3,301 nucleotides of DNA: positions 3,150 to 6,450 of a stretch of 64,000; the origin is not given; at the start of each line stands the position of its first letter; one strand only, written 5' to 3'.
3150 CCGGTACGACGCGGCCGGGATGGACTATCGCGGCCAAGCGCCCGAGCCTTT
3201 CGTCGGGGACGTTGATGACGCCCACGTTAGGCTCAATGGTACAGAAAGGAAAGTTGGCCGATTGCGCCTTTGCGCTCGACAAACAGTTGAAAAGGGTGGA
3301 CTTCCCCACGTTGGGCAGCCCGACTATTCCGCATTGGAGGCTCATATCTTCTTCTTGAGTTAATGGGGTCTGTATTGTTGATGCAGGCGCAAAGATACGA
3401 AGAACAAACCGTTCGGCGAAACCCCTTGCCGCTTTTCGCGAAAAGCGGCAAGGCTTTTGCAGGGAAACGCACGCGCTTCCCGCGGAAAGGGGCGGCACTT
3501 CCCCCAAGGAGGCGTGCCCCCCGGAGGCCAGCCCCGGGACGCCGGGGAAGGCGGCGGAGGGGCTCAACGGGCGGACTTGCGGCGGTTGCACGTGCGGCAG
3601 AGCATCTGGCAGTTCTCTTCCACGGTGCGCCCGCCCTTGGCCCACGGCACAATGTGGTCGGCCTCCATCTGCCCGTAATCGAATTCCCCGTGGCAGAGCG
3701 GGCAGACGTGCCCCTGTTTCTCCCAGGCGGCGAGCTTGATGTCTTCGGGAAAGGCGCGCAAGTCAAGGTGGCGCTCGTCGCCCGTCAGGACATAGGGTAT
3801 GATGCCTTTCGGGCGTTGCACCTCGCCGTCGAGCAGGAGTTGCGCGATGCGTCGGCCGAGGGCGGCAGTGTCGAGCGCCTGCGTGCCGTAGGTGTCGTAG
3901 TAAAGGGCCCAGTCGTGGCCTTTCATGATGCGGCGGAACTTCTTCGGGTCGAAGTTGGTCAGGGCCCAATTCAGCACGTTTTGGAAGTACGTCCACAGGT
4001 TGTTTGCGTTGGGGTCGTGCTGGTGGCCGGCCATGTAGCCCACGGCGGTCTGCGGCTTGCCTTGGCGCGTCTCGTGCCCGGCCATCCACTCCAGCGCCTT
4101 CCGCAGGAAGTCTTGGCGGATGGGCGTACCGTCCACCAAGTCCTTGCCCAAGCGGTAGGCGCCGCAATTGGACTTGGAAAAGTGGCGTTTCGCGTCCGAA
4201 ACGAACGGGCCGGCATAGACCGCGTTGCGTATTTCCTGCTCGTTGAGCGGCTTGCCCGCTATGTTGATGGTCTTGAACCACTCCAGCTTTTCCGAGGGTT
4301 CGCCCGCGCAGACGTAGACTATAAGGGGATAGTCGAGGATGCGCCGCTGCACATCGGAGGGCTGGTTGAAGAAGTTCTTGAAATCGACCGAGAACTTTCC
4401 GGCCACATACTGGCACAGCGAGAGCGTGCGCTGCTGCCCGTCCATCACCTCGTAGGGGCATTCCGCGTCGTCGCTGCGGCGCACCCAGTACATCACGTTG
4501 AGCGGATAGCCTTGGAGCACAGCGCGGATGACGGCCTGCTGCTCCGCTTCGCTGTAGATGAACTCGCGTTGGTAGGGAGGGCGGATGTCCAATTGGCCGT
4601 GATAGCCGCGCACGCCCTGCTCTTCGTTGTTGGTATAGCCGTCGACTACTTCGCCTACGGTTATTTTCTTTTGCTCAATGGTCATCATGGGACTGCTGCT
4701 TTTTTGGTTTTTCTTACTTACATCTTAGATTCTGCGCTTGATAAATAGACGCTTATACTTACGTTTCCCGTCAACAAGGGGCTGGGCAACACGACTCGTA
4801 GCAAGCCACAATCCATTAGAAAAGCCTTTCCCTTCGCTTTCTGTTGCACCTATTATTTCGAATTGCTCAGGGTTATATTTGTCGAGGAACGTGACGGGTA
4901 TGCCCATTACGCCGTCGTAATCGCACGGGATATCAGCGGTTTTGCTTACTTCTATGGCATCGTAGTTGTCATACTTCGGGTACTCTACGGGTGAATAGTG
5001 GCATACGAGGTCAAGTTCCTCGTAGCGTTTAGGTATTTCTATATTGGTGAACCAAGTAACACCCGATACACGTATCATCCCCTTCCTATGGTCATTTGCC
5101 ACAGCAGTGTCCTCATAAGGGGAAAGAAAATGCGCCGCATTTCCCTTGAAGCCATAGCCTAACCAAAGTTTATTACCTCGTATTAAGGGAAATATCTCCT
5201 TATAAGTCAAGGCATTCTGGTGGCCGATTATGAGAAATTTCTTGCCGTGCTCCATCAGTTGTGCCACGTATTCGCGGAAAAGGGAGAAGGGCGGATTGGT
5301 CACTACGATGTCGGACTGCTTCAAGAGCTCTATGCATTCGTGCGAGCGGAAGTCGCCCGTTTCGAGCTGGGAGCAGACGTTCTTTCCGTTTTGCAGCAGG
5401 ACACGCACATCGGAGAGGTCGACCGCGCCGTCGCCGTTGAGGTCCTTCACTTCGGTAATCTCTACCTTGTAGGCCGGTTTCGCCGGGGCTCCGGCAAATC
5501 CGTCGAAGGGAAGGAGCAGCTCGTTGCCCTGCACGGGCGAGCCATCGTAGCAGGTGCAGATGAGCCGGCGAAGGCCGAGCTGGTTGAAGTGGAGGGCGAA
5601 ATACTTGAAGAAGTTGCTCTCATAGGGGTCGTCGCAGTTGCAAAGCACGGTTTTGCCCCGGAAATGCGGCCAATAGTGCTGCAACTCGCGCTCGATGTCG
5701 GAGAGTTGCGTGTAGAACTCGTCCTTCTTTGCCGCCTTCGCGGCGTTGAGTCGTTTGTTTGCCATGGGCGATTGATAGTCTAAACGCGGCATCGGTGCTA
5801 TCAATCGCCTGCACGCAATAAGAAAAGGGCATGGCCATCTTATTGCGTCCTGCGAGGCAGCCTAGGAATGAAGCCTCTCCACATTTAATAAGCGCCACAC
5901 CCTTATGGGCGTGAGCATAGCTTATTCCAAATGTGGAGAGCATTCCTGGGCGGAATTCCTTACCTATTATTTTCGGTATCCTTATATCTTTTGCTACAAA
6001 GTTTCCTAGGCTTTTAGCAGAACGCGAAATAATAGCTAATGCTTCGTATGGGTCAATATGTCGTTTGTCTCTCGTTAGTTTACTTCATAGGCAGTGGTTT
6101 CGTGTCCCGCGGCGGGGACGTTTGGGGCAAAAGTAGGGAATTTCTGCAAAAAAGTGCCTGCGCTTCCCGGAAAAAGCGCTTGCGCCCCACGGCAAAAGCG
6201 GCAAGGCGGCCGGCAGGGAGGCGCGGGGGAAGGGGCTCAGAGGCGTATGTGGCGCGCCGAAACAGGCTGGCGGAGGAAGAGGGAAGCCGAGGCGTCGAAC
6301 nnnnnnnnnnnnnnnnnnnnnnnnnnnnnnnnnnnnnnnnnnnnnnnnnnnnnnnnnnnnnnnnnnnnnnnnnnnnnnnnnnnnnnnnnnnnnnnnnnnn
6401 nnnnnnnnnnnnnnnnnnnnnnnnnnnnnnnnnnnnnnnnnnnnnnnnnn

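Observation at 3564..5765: Methyltransferase + DUF262 (ParB/Srx-like)-HNH nuclease cassette: candidate atypical R-M / defence module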

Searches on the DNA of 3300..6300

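Call 68: search_rna_families(source=window, start=3300, end=6300, threshold=evalue, max_evalue=1)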
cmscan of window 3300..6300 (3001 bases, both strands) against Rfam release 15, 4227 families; matches with E-value up to 1: 0.
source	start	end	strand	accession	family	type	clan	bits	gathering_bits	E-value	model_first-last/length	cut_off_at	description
